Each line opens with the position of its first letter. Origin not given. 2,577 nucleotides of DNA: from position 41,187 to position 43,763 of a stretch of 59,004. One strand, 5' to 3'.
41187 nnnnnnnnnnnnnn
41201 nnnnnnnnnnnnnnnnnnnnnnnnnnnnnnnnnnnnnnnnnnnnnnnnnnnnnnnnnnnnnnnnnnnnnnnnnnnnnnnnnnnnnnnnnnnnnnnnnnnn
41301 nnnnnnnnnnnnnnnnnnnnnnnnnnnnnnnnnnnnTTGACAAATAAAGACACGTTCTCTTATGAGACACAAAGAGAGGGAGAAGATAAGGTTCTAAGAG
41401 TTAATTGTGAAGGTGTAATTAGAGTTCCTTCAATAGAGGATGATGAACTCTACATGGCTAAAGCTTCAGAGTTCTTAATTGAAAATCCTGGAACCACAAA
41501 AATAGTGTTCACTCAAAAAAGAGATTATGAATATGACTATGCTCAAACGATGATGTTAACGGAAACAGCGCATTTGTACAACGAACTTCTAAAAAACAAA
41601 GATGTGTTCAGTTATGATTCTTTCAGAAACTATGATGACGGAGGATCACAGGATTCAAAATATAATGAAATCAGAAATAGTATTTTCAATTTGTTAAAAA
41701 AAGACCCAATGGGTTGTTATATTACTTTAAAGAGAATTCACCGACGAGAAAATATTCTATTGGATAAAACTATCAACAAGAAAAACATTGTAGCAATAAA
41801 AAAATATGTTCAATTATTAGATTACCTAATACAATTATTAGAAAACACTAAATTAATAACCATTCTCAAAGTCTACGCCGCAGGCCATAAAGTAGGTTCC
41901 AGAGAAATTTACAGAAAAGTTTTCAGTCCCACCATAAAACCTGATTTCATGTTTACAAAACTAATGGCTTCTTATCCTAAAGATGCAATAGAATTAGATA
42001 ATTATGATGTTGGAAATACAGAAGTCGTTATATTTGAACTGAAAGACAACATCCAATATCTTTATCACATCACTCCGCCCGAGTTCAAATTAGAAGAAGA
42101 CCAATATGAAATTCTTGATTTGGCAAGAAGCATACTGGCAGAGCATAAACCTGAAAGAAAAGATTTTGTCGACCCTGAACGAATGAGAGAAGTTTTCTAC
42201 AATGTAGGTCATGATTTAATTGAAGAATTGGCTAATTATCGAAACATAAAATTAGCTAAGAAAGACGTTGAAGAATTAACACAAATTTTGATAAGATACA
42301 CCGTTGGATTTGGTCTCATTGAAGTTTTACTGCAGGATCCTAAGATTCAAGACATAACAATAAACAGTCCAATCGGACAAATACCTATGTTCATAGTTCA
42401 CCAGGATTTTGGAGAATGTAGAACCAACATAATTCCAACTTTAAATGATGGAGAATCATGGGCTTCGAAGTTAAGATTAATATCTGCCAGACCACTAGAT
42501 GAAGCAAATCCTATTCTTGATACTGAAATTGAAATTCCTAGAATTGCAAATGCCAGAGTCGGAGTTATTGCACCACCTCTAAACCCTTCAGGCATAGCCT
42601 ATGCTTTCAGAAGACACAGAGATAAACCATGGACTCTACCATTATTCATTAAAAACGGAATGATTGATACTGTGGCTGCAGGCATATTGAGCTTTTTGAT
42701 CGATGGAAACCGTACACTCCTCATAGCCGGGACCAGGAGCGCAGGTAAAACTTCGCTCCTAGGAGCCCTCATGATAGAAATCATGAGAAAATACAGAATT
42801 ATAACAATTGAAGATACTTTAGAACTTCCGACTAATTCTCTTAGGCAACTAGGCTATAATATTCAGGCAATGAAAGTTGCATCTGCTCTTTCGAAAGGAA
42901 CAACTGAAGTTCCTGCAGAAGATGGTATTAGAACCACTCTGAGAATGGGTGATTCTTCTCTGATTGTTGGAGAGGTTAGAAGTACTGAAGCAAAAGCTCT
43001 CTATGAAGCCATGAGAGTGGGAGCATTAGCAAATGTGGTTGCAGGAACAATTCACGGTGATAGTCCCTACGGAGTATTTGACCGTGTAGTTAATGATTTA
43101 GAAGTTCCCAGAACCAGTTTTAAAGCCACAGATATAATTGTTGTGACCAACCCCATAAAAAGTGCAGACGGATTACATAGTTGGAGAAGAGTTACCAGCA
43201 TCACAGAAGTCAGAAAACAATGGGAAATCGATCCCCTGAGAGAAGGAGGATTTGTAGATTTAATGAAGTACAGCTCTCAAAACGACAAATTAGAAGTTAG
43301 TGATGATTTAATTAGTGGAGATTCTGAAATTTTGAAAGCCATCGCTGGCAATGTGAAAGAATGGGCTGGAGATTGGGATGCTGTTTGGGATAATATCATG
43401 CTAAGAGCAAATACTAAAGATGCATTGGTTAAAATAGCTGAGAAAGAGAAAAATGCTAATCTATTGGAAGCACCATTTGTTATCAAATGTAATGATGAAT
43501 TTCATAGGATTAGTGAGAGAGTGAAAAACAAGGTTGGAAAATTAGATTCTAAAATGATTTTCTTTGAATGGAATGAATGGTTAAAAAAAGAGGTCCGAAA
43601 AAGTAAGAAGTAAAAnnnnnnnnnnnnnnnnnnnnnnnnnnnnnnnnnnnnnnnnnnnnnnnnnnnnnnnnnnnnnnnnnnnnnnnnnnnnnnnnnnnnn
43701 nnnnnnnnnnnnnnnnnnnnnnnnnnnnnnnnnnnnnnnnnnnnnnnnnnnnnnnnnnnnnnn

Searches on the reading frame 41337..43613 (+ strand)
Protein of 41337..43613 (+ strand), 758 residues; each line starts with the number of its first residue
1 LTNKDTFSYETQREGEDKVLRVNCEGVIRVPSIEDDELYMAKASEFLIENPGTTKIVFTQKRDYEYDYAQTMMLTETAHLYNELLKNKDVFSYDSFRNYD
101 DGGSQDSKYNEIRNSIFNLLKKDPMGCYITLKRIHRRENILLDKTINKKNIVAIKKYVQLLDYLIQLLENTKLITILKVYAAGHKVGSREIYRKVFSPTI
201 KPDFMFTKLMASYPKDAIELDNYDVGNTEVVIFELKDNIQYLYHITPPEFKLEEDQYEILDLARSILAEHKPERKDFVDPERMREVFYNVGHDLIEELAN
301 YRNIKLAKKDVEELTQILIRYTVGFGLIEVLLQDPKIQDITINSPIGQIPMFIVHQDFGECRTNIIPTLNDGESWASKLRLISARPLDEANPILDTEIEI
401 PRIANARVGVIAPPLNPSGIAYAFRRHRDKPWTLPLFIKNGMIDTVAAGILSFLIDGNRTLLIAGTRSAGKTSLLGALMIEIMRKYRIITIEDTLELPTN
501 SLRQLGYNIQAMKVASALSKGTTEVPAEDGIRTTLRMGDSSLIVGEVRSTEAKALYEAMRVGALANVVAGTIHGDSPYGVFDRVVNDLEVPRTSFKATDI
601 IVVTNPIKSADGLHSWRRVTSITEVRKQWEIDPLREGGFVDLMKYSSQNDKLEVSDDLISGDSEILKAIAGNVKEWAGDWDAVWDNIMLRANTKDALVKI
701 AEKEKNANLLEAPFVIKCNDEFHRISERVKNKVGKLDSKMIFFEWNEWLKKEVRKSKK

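Call 11: search_protein_families(library=ncbifam, proteins=[window:41337-43613:+])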
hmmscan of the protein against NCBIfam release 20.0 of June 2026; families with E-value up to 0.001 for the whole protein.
window:41337-43613:+ (758 aa): 10 families
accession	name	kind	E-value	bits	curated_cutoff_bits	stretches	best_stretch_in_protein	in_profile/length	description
NF058587.1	archaellum_moto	equivalog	5.6e-35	121.1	550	1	293-654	115-460/527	archaellum flagellar ATPase motor FlaI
TIGR03819.1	heli_sec_ATPase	hypoth_equivalog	4.4e-34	118.2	373.15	1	294-584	21-297/340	TadA family conjugal transfer-associated ATPase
TIGR02788.1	VirB11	equivalog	5.6e-19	68.3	249.95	1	455-586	141-264/308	P-type DNA transfer ATPase VirB11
TIGR02782.1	TrbB_P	equivalog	3.4e-18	66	304.55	1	370-625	52-293/303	P-type conjugative transfer ATPase TrbB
NF053672.1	bindosome_BasE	exception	9.1e-14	51.1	1000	1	236-624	58-429/512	bindosome assembly system ATPase subunit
NF010469.0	PRK13894.1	subfamily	3.8e-13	49.5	508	1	320-584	20-264/320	conjugal transfer ATPase TrbB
NF010475.0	PRK13900.1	equivalog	3.7e-12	46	389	1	455-578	157-273/333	type IV secretion system ATPase VirB11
NF041000.1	ATPase_ComGA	equivalog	3.6e-11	42.6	300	1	460-602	130-259/267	competence type IV pilus ATPase ComGA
NF010425.0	PRK13851.1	equivalog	3.8e-11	42.5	461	1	451-586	155-282/344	type IV secretion system protein VirB11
NF010407.0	PRK13833.1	subfamily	6.3e-09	35.7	499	1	387-583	77-258/323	conjugal transfer protein TrbB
